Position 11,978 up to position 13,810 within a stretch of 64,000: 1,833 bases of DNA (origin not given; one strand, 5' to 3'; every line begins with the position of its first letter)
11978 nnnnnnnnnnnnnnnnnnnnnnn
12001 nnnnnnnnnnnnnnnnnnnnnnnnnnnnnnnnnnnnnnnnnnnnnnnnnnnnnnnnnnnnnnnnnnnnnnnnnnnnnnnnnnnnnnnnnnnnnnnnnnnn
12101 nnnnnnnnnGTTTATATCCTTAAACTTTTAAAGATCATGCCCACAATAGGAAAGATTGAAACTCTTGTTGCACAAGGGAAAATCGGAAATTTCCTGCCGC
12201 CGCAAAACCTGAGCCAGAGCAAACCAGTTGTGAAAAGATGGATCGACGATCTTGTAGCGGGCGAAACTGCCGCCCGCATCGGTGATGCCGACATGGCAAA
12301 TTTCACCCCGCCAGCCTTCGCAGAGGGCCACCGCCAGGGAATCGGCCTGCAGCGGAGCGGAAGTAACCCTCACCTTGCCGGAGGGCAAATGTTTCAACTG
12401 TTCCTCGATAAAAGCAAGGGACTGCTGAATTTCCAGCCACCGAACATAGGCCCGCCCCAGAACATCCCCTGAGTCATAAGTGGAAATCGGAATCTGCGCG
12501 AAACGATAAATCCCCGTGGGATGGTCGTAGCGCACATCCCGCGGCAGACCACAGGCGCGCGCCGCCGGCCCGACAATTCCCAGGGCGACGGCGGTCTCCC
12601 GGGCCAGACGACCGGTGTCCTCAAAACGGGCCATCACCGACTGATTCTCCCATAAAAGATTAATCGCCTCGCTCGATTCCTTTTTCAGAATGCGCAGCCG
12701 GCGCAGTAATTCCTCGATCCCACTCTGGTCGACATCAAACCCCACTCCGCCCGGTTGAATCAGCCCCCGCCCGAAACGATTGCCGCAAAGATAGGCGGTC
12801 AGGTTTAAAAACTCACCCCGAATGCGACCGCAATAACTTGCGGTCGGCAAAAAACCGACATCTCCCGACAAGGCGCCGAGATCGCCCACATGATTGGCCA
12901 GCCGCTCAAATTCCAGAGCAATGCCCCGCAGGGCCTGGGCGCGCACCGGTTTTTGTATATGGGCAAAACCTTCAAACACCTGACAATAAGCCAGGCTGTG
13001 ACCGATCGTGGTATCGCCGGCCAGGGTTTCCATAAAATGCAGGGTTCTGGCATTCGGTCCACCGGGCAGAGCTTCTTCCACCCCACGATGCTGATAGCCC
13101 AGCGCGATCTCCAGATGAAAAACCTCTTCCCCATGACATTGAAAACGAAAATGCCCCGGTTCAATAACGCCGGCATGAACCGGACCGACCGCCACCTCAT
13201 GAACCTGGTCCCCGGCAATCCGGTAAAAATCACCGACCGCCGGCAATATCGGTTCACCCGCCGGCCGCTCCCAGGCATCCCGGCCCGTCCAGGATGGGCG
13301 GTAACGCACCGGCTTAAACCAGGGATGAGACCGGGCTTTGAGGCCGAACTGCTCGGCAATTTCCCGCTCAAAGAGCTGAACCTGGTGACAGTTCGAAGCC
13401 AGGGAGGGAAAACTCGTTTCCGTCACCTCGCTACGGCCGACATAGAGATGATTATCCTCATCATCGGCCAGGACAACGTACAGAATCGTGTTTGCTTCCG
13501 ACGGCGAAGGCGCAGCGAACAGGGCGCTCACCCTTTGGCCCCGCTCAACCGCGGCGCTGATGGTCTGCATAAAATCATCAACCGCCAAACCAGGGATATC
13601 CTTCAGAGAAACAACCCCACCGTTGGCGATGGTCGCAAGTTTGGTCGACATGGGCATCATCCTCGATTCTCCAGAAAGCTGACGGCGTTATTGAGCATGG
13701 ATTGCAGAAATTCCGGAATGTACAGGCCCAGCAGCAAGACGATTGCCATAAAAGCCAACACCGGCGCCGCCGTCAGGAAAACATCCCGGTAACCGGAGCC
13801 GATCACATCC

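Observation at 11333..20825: Ehr-like complex I / group-4-hydrogenase-related operon whose catalytic subunit has no [NiFe] ligand motifs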

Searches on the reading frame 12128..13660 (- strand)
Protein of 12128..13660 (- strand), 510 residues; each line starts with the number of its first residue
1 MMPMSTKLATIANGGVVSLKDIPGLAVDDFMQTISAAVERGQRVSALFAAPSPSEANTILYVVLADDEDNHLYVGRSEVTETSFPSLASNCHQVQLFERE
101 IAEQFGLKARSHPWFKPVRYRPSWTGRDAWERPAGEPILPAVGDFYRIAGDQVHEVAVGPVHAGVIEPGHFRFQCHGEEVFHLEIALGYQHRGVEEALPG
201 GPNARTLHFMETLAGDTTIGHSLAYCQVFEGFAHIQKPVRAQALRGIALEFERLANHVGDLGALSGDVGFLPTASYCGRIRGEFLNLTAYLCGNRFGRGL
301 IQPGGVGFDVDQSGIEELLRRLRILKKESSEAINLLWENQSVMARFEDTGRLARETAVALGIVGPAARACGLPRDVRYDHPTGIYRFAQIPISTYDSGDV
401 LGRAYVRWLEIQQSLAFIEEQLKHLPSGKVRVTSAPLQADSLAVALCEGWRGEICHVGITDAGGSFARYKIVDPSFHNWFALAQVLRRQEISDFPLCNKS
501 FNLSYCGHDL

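Call 4: search_protein_families(library=pfam, proteins=[window:12128-13660:-], max_evalue=0.01)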
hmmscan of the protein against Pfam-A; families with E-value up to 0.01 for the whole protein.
window:12128-13660:- (510 aa): 2 families
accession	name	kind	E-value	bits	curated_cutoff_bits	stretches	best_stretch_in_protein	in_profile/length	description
PF00346.24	Complex1_49kDa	-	9.5e-40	136.8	24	2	267-435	1-169/271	Respiratory-chain NADH dehydrogenase, 49 Kd subunit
PF00329.25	Complex1_30kDa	-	0.00059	20.8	22.5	1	58-126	41-111/124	Respiratory-chain NADH dehydrogenase, 30 Kd subunit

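Call 5: search_protein_families(library=ncbifam, proteins=[window:12128-13660:-], max_evalue=0.01)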
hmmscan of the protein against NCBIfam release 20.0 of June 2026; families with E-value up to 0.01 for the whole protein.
window:12128-13660:- (510 aa): 8 families
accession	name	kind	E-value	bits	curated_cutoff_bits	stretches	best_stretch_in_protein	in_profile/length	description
NF004739.1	PRK06075.1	equivalog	2.5e-53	181.2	360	1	155-435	2-282/384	NADH-quinone oxidoreductase subunit D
TIGR01962.1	NuoD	equivalog_domain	3.8e-41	141.2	459.35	1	157-434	6-283/386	NADH dehydrogenase (quinone) subunit D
NF009808.0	PRK13292.1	equivalog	2.3e-39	134.9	1156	1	58-429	297-683/791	NADH-quinone oxidoreductase subunit B/C/D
NF008974.0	PRK12322.1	equivalog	7.2e-39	133.8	522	1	156-494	9-350/366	NADH-quinone oxidoreductase subunit D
NF040602.1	F420_dehyd_FpoD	exception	1.3e-36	126.4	600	1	156-494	10-356/372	F420H2 dehydrogenase subunit FpoD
NF008728.0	PRK11742.1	equivalog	1.2e-28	99.8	840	1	158-432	219-493/598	NADH-quinone oxidoreductase subunit C/D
NF005649.0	PRK07415.1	equivalog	4.6e-25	88.5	583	1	157-431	14-289/394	NAD(P)H-quinone oxidoreductase subunit H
NF045518.1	H2_NiFeSe_large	exception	0.0026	16.6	780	0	400-478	356-433/485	NiFeSe hydrogenase large subunit HysA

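Call 6: search_solved_structures(query=window:12128-13660:-, max_evalue=0.001, show_alignments=3)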
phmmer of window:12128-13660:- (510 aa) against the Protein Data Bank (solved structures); distinct sequences matched with E-value up to 0.001: 54.
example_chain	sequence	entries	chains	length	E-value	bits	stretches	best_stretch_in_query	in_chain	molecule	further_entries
7z0s_E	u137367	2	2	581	5.5e-41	144.2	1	128-505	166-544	Formate hydrogenlyase subunit 5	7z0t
6cfw_L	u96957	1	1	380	1.3e-36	129.7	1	156-497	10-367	Membrane-bound hydrogenase subunit alpha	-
2fug_4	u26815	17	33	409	1.3e-29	106.7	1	153-433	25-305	NADH-quinone oxidoreductase chain 4 | NADH-QUINONE OXIDOREDUCTASE SUBUNIT 4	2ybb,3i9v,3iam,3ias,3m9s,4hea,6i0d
8e9g_D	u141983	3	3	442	5.3e-27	98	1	149-436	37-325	NADH-quinone oxidoreductase subunit D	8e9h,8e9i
7q5y_B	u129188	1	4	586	7.3e-26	94.3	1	158-425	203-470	NADH-quinone oxidoreductase subunit C/D 2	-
7wfg_H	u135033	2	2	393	6.3e-23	84.6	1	150-429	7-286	NAD(P)H-quinone oxidoreductase subunit H, chloroplastic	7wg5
8ba0_D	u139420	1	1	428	1.1e-22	83.8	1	159-438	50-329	Complex I-49kD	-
8b9z_D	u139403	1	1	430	1.1e-22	83.8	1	159-438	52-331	Complex I-49kD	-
8esw_S2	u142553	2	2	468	1.4e-22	83.4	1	159-438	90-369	Complex I-49kD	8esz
6hum_H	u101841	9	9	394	2.8e-22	82.4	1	158-431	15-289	NAD(P)H-quinone oxidoreductase subunit H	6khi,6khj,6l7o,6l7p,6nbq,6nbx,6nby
6h8k_C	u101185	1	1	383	5e-21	78.3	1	159-435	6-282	NUCM protein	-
6u8y_L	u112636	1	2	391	5.5e-21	78.2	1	153-499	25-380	NADH dehydrogenase subunit D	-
6gcs_C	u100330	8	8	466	6.2e-21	78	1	158-435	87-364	49-KDA PROTEIN (NUCM) | Subunit NUCM of NADH:Ubiquinone Oxidoreductase (Complex I) | NUCM protein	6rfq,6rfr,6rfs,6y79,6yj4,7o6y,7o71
7eu3_H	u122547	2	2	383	1.3e-20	76.9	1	158-429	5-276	NAD(P)H-quinone oxidoreductase subunit H, chloroplastic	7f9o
8iuf_S2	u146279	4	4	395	1.4e-20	76.8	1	158-435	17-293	NDUFS2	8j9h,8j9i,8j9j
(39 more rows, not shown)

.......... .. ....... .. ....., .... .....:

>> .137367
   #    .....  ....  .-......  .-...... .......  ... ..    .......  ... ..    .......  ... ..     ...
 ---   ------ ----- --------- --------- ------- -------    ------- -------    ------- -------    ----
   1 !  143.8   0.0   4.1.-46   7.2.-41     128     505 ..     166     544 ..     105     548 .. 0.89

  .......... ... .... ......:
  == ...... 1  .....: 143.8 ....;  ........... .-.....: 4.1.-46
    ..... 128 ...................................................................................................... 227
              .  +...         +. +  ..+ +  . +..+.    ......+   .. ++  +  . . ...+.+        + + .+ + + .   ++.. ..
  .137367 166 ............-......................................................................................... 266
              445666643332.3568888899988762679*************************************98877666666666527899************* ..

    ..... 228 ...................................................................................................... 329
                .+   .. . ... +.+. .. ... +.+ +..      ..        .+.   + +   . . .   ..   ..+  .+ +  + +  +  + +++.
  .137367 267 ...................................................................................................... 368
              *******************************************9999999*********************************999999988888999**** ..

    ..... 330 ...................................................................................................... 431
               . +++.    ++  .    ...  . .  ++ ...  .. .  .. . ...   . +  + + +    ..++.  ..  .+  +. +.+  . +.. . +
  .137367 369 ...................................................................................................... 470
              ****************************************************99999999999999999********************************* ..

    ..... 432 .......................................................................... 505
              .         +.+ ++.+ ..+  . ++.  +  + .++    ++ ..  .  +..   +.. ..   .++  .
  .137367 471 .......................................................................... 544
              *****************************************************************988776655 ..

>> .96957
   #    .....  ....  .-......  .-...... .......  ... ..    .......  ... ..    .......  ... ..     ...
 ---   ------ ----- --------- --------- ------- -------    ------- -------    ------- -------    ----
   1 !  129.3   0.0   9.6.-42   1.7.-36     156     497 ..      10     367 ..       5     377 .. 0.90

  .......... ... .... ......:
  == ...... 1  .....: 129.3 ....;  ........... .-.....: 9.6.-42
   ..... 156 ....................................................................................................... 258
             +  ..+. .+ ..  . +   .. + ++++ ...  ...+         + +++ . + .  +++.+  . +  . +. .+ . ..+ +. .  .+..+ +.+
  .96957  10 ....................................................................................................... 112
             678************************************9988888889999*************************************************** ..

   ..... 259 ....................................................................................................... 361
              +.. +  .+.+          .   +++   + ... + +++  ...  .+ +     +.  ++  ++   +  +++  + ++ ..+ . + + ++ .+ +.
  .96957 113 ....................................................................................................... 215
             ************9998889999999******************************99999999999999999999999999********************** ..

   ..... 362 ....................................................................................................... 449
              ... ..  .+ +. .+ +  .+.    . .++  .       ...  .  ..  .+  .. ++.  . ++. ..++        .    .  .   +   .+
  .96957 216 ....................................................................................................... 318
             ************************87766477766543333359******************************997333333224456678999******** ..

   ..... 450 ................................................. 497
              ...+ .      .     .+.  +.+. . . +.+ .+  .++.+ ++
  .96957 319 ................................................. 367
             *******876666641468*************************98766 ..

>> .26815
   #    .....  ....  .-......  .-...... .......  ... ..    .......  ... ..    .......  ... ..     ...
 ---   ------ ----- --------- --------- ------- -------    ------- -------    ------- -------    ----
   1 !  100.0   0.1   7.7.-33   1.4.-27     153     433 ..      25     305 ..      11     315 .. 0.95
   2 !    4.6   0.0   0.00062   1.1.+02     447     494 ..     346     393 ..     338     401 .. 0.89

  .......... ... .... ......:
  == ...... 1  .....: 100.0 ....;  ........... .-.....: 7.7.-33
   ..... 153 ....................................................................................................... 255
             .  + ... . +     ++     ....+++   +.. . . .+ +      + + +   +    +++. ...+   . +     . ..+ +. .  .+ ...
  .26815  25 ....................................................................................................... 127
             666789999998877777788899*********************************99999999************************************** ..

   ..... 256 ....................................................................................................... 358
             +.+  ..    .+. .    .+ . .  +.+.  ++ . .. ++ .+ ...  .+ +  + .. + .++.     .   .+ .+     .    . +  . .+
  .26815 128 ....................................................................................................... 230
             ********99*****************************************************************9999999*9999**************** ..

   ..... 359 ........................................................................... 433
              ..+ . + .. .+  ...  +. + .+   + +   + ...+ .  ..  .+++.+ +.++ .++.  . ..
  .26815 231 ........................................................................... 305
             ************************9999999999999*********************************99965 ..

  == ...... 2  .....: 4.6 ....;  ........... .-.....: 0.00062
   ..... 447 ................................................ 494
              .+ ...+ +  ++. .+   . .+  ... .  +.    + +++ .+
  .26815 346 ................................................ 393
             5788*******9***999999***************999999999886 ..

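Call 9: find_homologous_proteins(query=window:12128-13660:-, max_evalue=1e-10)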
Query window:12128-13660:- (510 aa): 8000 proteins with E <= 1e-10 among 8000 candidates; the best 120 are listed.
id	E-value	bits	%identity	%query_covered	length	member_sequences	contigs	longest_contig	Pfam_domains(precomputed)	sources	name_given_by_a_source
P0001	0.0e+0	1173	100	99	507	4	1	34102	PF00346.25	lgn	-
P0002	2.0e-276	936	79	100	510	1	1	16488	PF00329.26,PF00346.25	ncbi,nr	ncbi:MAG: NADH-quinone oxidoreductase subunit C [Deltaproteobacteria bacterium]|nr:NADH-quinone oxid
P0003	2.0e-249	847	71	100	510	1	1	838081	PF00329.26,PF00346.25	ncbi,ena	-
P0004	4.1e-248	842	70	100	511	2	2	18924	PF00329.26,PF00346.25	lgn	-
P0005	1.6e-245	834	70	100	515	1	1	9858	PF00329.26,PF00346.25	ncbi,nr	ncbi:MAG: NADH-quinone oxidoreductase subunit C [Rectinemataceae bacterium]|nr:NADH-quinone oxidored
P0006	5.3e-245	832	71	100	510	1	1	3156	PF00329.26,PF00346.25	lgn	-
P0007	6.9e-245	832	69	100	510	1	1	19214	PF00329.26,PF00346.25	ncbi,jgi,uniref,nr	ncbi:NADH-quinone oxidoreductase subunit C [Oceanispirochaeta sp.]|jgi:Ni,Fe-hydrogenase III large s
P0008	1.2e-244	831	70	99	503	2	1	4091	PF00329.26,PF00346.25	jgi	jgi:Ni,Fe-hydrogenase III large subunit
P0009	2.5e-244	830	71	99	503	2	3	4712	PF00329.26,PF00346.25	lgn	-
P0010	8.3e-243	825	70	99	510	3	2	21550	PF00329.26,PF00346.25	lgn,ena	-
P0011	3.7e-242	823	69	99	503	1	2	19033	PF00329.26,PF00346.25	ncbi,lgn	-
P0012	1.7e-241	821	69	100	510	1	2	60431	PF00329.26,PF00346.25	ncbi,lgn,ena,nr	ncbi:MAG: hydrogenase [Candidatus Latescibacteria bacterium]|nr:hydrogenase [Candidatus Latescibacte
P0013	2.4e-241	820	70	100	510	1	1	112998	PF00329.26,PF00346.25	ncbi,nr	ncbi:MAG: NADH-quinone oxidoreductase subunit C [Spirochaetes bacterium]|nr:NADH-quinone oxidoreduct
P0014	1.9e-240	817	66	100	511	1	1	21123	PF00329.26,PF00346.25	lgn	-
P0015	6.3e-240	815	69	100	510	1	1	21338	PF00329.26,PF00346.25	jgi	jgi:Ni,Fe-hydrogenase III large subunit/NADH:ubiquinone oxidoreductase subunit C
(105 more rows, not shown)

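Call 17: find_encoding_contigs(protein=P0001, flank=10000, max_places=6)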
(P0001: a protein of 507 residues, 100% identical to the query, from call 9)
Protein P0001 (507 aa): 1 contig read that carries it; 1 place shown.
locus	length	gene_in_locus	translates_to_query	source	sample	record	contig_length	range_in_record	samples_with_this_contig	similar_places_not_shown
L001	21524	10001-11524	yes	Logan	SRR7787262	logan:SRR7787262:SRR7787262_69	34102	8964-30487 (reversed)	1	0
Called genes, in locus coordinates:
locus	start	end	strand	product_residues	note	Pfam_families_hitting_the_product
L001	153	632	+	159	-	PF00436:SSB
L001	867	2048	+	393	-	-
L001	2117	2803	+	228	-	PF12728:HTH_17, PF00359:PTS_EIIA_2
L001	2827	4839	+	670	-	PF00361:Proton_antipo_M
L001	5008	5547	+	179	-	-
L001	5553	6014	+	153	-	PF00361:Proton_antipo_M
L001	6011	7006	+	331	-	PF00361:Proton_antipo_M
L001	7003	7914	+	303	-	PF00146:NADHdh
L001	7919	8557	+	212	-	-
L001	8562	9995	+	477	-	PF00361:Proton_antipo_M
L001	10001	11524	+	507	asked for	PF00346:Complex1_49kDa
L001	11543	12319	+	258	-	PF13237:Fer4_10 (faint), PF14697:Fer4_21 (faint), PF12837:Fer4_6 (faint), PF12838:Fer4_7 (weak), PF13484:Fer4_16 (faint), PF00037:Fer4 (faint), PF01058:Oxidored_q6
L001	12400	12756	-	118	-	PF06429:Flg_bbr_C (faint)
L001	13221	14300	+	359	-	PF01370:Epimerase, PF04321:RmlD_sub_bind (weak), PF16363:GDP_Man_Dehyd, PF01370:Epimerase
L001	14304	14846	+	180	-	PF02878:PGM_PMM_I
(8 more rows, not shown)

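Call 20: find_related_loci(query=A1, collection=genome_contigs, flank=10000)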
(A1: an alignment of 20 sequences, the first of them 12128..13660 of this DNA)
Query A1 (510 aa) in genome_contigs; peptide patterns used: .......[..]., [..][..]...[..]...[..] (x = any residue, [..] = any of these).
600 stretches matched a pattern (row limit reached: there are more); 598 encode a relative of the query (tblastn E <= 1e-3); the best 80 are kept; 80 distinct loci.
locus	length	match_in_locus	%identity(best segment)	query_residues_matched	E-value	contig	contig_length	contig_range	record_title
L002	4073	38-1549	67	7-510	0e+0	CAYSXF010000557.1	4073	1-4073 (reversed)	MAG TPA_asm: uncultured Lentisphaeraceae bacterium isolate binchicken_co2_384 genome assembly, contig: NODE_26487_length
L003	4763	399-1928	63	1-510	0e+0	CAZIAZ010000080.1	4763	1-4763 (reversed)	MAG TPA_asm: uncultured Planctomycetaceae bacterium isolate SRP089250_co1_147 genome assembly, contig: NODE_35723_length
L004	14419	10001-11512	65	7-510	0e+0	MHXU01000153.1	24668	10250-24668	MAG: Planctomycetes bacterium GWC2_45_44 gwc2_scaffold_6133, whole genome shotgun sequence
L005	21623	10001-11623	63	6-510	0e+0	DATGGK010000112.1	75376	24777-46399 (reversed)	MAG TPA_asm: Planctomycetota bacterium isolate SMAG_U9752 k141_1160808, whole genome shotgun sequence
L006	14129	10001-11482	65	16-510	0e+0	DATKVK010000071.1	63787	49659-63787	MAG TPA_asm: Rectinemataceae bacterium isolate SMAG_U14131 k141_2718642, whole genome shotgun sequence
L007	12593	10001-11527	59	4-510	0e+0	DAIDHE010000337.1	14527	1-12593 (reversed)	MAG TPA_asm: Planctomycetales bacterium isolate clean338 k141_853957, whole genome shotgun sequence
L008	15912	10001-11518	60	4-510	0e+0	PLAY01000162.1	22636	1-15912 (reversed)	MAG: Limisphaerales bacterium isolate bog_1418 73.20111000_S2D.10_contig_247, whole genome shotgun sequence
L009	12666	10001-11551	59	5-510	0e+0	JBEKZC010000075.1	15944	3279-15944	MAG: Verrucomicrobiota bacterium isolate SPRUCE 68 SPRUCE_68_75, whole genome shotgun sequence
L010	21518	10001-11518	59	4-510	0e+0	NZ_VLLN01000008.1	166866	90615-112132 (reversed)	Geobacter argillaceus strain ATCC BAA-1139 Ga0052872_scaffold00008.8, whole genome shotgun sequence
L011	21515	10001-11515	59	3-510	0e+0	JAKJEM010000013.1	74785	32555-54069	MAG: Planctomycetota bacterium isolate UR.bin147 NODE_13_length_74785_cov_3.602185, whole genome shotgun sequence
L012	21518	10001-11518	59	4-510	0e+0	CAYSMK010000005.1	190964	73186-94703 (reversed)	MAG TPA_asm: uncultured Geobacter sp. isolate binchicken_co269_58 genome assembly, contig: NODE_64_length_190964_cov_232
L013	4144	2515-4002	60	1-510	0e+0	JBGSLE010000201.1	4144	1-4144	MAG: Pontiella sp. isolate JTS-AC199 k141_1044190, whole genome shotgun sequence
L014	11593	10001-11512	59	8-510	0e+0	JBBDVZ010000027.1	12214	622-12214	MAG: Planctomycetaceae bacterium isolate LejiaC_61_11 Lejia_C_12055_length_12214_cov_6, whole genome shotgun sequence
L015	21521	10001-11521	59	5-510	0e+0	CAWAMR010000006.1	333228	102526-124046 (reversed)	MAG: uncultured Planctomycetota bacterium isolate MFD01716.bin.2.152 genome assembly, contig: contig_46340, whole genome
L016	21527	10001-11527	59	4-510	0e+0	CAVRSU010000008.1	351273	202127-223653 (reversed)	MAG: uncultured delta proteobacterium isolate MFD01476.bin.2.97 genome assembly, contig: contig_18735, whole genome shot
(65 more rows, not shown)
